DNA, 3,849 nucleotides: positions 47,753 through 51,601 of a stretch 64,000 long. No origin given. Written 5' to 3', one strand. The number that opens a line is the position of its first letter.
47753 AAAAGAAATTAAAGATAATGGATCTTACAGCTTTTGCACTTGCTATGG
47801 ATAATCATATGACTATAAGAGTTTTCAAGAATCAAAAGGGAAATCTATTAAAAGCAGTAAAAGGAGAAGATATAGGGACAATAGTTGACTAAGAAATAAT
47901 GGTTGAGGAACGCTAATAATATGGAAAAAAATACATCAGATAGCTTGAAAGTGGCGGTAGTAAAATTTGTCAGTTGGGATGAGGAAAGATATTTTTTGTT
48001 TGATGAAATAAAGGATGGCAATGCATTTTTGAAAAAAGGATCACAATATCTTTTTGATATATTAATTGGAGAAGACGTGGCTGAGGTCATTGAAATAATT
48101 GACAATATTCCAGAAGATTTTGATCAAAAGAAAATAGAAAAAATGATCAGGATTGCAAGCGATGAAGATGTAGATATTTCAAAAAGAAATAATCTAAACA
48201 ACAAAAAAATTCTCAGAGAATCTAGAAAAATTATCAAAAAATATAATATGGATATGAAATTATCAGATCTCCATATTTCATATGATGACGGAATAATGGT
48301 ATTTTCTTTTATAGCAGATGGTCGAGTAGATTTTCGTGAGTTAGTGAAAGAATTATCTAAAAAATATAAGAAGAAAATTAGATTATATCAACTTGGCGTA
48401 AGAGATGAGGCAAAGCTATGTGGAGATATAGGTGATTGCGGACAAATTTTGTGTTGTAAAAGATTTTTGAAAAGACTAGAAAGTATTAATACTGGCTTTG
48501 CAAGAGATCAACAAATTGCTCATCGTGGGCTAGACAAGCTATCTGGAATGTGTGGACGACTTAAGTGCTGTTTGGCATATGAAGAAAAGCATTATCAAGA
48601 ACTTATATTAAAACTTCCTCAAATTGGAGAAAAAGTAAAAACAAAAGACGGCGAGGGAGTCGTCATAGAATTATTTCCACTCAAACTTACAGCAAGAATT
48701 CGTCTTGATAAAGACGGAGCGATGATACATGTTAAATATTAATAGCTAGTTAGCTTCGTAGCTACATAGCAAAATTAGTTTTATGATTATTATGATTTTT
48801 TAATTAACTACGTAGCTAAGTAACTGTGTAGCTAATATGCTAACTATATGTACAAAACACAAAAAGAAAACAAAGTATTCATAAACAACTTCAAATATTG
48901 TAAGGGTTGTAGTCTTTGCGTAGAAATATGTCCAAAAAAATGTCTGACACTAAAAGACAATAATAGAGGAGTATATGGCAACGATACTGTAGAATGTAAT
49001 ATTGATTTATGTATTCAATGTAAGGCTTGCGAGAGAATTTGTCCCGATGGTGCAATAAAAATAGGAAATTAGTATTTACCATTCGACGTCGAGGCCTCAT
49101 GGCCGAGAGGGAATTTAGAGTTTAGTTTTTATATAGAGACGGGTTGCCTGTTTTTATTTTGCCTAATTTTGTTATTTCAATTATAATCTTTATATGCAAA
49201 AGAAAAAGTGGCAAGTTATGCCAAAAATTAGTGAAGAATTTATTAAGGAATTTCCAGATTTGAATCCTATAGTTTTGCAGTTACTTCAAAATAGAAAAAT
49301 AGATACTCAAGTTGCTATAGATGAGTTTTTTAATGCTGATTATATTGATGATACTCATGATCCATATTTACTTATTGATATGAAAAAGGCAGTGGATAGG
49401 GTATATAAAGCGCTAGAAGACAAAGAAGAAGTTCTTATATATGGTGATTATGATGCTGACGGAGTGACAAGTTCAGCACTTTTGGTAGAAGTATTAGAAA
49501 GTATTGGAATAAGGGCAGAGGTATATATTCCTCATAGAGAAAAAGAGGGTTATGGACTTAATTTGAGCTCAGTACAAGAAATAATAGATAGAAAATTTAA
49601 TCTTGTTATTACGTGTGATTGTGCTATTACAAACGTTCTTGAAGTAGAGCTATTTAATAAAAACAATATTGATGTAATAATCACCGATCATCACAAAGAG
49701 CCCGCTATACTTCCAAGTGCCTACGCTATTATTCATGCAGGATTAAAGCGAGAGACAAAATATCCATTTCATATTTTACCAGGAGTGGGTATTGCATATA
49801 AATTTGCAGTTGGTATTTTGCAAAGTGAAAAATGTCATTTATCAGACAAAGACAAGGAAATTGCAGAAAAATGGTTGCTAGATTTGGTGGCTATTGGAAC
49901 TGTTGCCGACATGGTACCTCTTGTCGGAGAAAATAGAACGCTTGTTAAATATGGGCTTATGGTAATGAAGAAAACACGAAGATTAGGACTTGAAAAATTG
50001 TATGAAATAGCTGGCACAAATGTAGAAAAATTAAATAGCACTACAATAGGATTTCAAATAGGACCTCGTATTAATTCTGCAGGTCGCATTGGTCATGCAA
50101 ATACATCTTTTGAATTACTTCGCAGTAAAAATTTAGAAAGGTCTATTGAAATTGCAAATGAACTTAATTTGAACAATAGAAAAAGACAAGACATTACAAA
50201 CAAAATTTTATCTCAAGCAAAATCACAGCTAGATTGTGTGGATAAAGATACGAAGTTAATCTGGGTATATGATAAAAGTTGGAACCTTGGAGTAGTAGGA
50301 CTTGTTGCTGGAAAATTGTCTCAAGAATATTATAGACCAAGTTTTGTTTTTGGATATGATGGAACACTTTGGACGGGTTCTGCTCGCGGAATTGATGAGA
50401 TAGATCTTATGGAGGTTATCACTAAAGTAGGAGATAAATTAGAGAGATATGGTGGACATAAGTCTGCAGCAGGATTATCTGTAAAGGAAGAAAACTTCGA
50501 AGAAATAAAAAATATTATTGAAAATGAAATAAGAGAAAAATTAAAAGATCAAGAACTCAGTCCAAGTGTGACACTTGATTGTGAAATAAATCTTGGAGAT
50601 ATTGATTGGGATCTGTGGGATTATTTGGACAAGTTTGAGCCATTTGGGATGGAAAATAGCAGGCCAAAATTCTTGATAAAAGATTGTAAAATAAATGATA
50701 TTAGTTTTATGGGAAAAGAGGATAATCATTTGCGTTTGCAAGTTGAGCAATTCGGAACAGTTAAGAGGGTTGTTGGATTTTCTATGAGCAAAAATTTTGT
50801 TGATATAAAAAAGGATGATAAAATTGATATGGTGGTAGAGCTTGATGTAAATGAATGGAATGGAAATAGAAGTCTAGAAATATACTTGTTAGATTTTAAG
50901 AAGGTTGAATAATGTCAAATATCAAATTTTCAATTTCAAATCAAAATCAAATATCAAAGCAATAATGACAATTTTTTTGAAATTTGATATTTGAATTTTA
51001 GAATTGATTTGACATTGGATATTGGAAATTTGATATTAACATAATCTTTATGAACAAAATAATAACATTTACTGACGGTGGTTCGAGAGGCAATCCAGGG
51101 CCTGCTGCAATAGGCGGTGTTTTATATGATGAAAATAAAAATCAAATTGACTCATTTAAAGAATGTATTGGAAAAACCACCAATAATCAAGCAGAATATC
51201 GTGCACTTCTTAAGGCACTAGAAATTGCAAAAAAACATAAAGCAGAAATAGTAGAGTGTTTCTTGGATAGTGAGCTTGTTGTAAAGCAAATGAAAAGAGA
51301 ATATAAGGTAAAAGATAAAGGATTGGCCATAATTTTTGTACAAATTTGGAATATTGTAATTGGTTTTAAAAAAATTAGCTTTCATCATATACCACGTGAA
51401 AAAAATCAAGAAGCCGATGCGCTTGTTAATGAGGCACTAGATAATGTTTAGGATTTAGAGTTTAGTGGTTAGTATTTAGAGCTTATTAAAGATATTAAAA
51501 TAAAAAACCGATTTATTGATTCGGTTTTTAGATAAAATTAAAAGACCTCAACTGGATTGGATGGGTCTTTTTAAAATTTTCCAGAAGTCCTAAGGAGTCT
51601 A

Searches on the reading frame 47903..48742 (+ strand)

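Call 10: search_protein_families(library=pfam, proteins=[window:47903-48742:+])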
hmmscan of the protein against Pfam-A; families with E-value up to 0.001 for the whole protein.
window:47903-48742:+ (279 aa): 1 family
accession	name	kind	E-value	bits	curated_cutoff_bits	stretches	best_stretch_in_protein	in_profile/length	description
PF04468.17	PSP1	-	2.8e-21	76.1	27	1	80-163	2-85/86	PSP1 C-terminal conserved region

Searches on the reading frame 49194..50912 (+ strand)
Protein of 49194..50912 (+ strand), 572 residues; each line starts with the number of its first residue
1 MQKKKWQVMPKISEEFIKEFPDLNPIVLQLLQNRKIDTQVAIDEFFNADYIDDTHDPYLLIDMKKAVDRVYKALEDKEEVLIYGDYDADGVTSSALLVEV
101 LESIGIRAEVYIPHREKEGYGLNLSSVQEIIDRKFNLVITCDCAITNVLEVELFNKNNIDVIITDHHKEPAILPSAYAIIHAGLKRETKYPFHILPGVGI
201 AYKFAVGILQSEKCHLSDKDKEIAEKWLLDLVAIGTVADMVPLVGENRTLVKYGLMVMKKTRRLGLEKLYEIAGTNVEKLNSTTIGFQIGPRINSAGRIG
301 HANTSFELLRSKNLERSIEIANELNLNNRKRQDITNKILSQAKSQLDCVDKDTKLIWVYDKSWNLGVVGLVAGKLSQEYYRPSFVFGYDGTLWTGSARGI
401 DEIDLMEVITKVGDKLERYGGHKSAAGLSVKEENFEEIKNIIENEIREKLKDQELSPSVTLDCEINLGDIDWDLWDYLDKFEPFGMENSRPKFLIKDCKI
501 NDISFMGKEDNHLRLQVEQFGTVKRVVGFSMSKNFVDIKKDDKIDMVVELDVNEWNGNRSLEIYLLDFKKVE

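Call 10: search_protein_families(library=pfam, proteins=[window:49194-50912:+])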
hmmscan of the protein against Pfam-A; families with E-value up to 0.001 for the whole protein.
window:49194-50912:+ (572 aa): 3 families
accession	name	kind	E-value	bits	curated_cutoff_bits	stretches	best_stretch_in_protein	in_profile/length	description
PF17768.7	RecJ_OB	-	2.4e-29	102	27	1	461-566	1-106/107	RecJ OB domain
PF01368.27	DHH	-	2.6e-22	79.8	28.1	1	80-236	2-125/125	DHH family, N-terminal domain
PF02272.25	DHHA1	-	5e-12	46.6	25.9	1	353-447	2-101/102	DHHA1 domain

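Call 32: find_homologous_proteins(query=window:49194-50912:+, max_evalue=1e-100)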
Query window:49194-50912:+ (572 aa): 4583 proteins with E <= 1e-100 among 8000 candidates; the best 120 are listed.
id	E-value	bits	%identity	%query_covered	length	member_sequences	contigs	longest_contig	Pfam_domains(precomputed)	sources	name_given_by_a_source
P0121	0.0e+0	1285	100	100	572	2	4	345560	PF01368.28,PF17768.8,PF02272.25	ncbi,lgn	-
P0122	0.0e+0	1192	92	100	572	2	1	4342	PF01368.28,PF17768.8,PF02272.25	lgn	-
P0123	0.0e+0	1136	88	100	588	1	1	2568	PF01368.28,PF17768.8,PF02272.25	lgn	-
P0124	0.0e+0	1124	87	100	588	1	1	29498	PF01368.28,PF17768.8,PF02272.25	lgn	-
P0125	0.0e+0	1063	81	100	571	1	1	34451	PF01368.28,PF17768.8,PF02272.25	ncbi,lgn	-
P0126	0.0e+0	1052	80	99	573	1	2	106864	PF01368.28,PF17768.8,PF02272.25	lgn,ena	-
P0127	1.8e-255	867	66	99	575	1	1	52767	PF01368.28,PF17768.8,PF02272.25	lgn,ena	-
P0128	2.1e-255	867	66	99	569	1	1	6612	PF01368.28,PF17768.8,PF02272.25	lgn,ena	-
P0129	8.6e-255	865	66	99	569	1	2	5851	PF01368.28,PF17768.8,PF02272.25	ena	-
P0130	9.2e-255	864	65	99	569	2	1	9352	PF01368.28,PF17768.8,PF02272.25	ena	-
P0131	6.6e-254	862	66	99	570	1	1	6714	PF01368.28,PF17768.8,PF02272.25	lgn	-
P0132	2.2e-252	857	65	99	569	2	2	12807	PF01368.28,PF17768.8,PF02272.25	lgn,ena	-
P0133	4.5e-251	852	64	99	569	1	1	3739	PF01368.28,PF17768.8,PF02272.25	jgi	jgi:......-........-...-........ exonuclease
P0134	1.5e-250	851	65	99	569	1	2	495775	PF01368.28,PF17768.8,PF02272.25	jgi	jgi:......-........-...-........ exonuclease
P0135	2.5e-250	850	64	99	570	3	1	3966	PF01368.28,PF17768.8,PF02272.25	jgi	jgi:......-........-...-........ exonuclease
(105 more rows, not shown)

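Call 33: find_encoding_contigs(protein=P0124, flank=5000, max_places=2)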
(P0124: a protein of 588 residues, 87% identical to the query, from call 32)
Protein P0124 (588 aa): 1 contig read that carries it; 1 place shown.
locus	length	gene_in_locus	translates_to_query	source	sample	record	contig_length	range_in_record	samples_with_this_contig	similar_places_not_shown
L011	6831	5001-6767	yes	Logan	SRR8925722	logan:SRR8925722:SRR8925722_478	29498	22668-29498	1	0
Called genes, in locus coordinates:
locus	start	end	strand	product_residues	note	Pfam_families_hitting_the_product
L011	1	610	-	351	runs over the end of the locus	PF03462:PCRF, PF00472:RF-1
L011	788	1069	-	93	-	PF01197:Ribosomal_L31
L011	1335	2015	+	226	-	PF00318:Ribosomal_S2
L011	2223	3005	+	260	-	PF00889:EF_TS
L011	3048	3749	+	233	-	PF00696:AA_kinase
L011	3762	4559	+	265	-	PF04468:PSP1, PF28472:PSP1_3rd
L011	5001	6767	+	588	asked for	PF01368:DHH, PF02272:DHHA1, PF17768:RecJ_OB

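Call 34: find_encoding_contigs(protein=P0125, flank=5000, max_places=2)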
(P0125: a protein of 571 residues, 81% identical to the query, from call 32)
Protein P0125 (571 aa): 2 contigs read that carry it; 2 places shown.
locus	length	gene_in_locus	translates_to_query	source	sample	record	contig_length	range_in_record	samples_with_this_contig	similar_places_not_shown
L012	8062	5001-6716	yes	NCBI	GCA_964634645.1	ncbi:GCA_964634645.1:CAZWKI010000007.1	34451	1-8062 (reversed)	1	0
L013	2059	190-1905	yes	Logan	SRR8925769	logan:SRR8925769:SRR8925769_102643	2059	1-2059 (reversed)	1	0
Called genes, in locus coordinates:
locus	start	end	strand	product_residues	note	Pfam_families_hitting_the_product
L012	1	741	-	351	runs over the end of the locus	PF03462:PCRF, PF16326:ABC_tran_CTD (weak), PF00472:RF-1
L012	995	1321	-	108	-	PF01197:Ribosomal_L31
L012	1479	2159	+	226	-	PF00318:Ribosomal_S2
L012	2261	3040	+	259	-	PF28540:UBA_UBAP2 (faint), PF00889:EF_TS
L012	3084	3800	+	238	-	PF00696:AA_kinase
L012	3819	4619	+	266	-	PF04468:PSP1, PF28472:PSP1_3rd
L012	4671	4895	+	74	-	PF13183:Fer4_8 (faint), PF13484:Fer4_16 (faint), PF14697:Fer4_21 (faint), PF12797:Fer4_2 (faint), PF13237:Fer4_10 (weak), PF12838:Fer4_7, PF13187:Fer4_9 (weak), PF00037:Fer4 (weak), +2 more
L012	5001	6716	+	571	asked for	PF01368:DHH, PF02272:DHHA1, PF17768:RecJ_OB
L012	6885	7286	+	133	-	PF00075:RNase_H, PF13456:RVT_3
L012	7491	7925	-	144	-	-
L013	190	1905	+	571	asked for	PF01368:DHH, PF02272:DHHA1, PF17768:RecJ_OB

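Call 35: find_encoding_contigs(protein=P0126, flank=5000, max_places=2)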
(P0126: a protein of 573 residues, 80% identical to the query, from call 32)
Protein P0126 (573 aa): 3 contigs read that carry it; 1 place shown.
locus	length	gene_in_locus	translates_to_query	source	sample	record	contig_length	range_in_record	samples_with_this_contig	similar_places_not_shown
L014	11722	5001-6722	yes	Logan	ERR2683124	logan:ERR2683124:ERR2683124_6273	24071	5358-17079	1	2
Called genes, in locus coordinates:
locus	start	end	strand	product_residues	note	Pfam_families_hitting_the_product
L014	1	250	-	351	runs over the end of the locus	PF03462:PCRF, PF00472:RF-1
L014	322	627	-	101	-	PF01197:Ribosomal_L31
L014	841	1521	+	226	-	PF00318:Ribosomal_S2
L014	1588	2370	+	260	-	PF22566:UBA_8 (weak), PF00889:EF_TS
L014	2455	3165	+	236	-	PF00696:AA_kinase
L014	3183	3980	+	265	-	PF04468:PSP1, PF28472:PSP1_3rd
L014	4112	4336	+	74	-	PF13183:Fer4_8 (faint), PF14697:Fer4_21 (faint), PF12797:Fer4_2 (faint), PF13237:Fer4_10 (faint), PF00037:Fer4 (faint), PF12800:Fer4_4 (faint), PF12838:Fer4_7, PF13187:Fer4_9 (weak), +1 more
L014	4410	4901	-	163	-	-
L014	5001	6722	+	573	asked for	PF01368:DHH, PF02272:DHHA1, PF17768:RecJ_OB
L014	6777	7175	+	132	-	PF00075:RNase_H, PF13456:RVT_3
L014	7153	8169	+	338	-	-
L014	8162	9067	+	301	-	PF13847:Methyltransf_31, PF08241:Methyltransf_11 (weak)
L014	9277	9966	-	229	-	PF13489:Methyltransf_23 (weak), PF13847:Methyltransf_31, PF08241:Methyltransf_11, PF08242:Methyltransf_12, PF13649:Methyltransf_25 (weak)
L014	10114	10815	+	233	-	PF02463:SMC_N (weak), PF00005:ABC_tran, PF13401:AAA_22 (faint), PF13304:AAA_21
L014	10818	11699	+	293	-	PF02653:BPD_transp_2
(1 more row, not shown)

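Call 40: find_encoding_contigs(protein=P0122, flank=5000, max_places=3)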
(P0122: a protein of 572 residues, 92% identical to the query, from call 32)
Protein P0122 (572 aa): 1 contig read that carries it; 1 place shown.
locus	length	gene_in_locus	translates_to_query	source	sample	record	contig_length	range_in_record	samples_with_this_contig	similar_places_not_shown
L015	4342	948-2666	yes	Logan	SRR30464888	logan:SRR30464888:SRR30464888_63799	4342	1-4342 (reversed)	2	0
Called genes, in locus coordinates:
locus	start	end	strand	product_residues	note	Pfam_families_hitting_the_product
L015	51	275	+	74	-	PF13183:Fer4_8 (faint), PF14697:Fer4_21 (faint), PF12797:Fer4_2 (faint), PF12800:Fer4_4 (faint), PF12837:Fer4_6 (faint), PF12838:Fer4_7, PF13187:Fer4_9, PF00037:Fer4 (weak)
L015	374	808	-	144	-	-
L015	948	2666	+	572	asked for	PF01368:DHH, PF02272:DHHA1, PF17768:RecJ_OB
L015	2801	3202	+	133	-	PF00075:RNase_H, PF13456:RVT_3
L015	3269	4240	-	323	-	-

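Call 41: find_encoding_contigs(protein=P0121, flank=4000, max_places=6)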
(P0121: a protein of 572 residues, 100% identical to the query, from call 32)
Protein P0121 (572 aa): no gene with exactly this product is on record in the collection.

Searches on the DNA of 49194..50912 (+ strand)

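Call 73: search_rna_families(source=L012, start=7200, end=8062, threshold=evalue, max_evalue=1)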
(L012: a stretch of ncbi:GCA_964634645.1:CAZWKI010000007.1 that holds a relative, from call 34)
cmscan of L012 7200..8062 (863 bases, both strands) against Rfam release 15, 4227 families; matches with E-value up to 1: 2.
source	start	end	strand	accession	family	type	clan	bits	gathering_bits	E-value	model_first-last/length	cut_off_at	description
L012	7283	7334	-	RF01581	RUF6-5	Gene; sRNA;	-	18.3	70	0.98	1-156/156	no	Plasmodium RNA of unknown function RUF6-5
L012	7219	7342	+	RF01295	SCARNA7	Gene; snRNA; snoRNA; scaRNA;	-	16.2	65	0.12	1-330/330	no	Small Cajal body-specific RNA 7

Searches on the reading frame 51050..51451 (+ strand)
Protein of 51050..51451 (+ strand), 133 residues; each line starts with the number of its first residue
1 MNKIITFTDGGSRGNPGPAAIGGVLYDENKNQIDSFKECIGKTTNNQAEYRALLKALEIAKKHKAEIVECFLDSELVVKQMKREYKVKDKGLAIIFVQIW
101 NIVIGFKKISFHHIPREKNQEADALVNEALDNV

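Call 10: search_protein_families(library=pfam, proteins=[window:51050-51451:+])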
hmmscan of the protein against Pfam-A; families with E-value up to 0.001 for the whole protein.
window:51050-51451:+ (133 aa): 2 families
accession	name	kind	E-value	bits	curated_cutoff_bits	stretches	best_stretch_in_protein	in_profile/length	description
PF13456.12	RVT_3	-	5.1e-24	85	21.6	1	8-129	2-123/123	Reverse transcriptase-like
PF00075.30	RNase_H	-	1.2e-13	51.9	25.8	1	2-129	2-139/141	RNase H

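Call 76: find_homologous_proteins(query=window:51050-51451:+, max_evalue=1e-40)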
Query window:51050-51451:+ (133 aa): 809 proteins with E <= 1e-40 among 8000 candidates; the best 120 are listed.
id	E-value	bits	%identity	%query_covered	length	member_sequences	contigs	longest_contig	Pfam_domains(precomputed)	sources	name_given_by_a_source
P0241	7.2e-82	290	100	100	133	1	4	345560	PF13456.13,PF00075.31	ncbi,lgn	-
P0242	9.0e-76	270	92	100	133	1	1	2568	PF13456.13,PF00075.31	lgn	-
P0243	1.8e-75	269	92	100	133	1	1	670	PF13456.13,PF00075.31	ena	-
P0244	1.1e-74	266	92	100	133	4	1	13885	PF13456.13,PF00075.31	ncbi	-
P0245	3.4e-68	246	86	100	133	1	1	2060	PF13456.13,PF00075.31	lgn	-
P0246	9.4e-58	212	72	100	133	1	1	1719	PF13456.13,PF00075.31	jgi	-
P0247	1.5e-55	205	75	98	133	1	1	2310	PF13456.13,PF00075.31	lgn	-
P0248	4.0e-55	203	74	98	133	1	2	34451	PF13456.13,PF00075.31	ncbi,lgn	-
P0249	9.5e-55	202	74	94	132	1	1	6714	PF13456.13,PF00075.31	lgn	-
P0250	2.6e-53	197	72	97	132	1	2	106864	PF13456.13,PF00075.31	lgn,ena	-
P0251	5.6e-53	196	70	100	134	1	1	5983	PF13456.13,PF00075.31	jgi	-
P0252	8.4e-53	196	71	97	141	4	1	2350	PF13456.13,PF00075.31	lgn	-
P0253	6.6e-52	193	70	94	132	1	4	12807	PF13456.13,PF00075.31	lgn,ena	-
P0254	8.0e-52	193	70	94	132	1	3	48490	PF13456.13,PF00075.31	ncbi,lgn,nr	ncbi:MAG: ribonuclease HI family protein [Patescibacteria group bacterium]|nr:ribonuclease HI family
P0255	2.1e-51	191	70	98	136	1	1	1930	PF13456.13,PF00075.31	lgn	-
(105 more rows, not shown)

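Call 77: find_encoding_contigs(protein=P0244, flank=4000, max_places=4)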
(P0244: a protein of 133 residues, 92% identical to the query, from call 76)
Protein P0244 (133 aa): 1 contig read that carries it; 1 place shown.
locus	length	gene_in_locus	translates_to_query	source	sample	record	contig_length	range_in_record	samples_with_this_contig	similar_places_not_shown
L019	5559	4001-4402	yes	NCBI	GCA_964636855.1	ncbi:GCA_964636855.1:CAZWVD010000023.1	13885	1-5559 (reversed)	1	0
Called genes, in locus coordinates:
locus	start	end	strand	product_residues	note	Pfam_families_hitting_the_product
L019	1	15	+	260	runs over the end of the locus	PF00889:EF_TS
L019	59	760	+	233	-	PF00696:AA_kinase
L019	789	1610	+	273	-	PF04468:PSP1, PF28472:PSP1_3rd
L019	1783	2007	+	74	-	PF13183:Fer4_8 (faint), PF13484:Fer4_16 (faint), PF14697:Fer4_21 (faint), PF13187:Fer4_9, PF12797:Fer4_2 (faint), PF12800:Fer4_4 (faint), PF12838:Fer4_7, PF00037:Fer4 (weak), +1 more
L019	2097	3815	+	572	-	PF01368:DHH, PF02272:DHHA1, PF17768:RecJ_OB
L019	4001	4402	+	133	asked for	PF00075:RNase_H, PF13456:RVT_3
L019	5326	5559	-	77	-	?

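Call 78: find_encoding_contigs(protein=P0241, flank=3000, max_places=6)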
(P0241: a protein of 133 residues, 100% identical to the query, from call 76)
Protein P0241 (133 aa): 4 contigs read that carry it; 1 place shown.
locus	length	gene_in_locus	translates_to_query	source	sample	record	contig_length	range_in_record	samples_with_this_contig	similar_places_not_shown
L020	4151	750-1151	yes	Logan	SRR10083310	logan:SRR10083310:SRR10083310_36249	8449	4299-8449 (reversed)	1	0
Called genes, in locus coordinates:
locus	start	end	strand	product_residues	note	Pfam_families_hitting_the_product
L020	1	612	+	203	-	?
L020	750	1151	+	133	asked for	PF00075:RNase_H, PF13456:RVT_3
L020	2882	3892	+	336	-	PF13177:DNA_pol3_delta2, PF00004:AAA (faint)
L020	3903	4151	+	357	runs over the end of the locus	PF25852:DUF6242_C (faint), PF14870:PSII_BNR (faint), PF15902:Sortilin-Vps10 (weak)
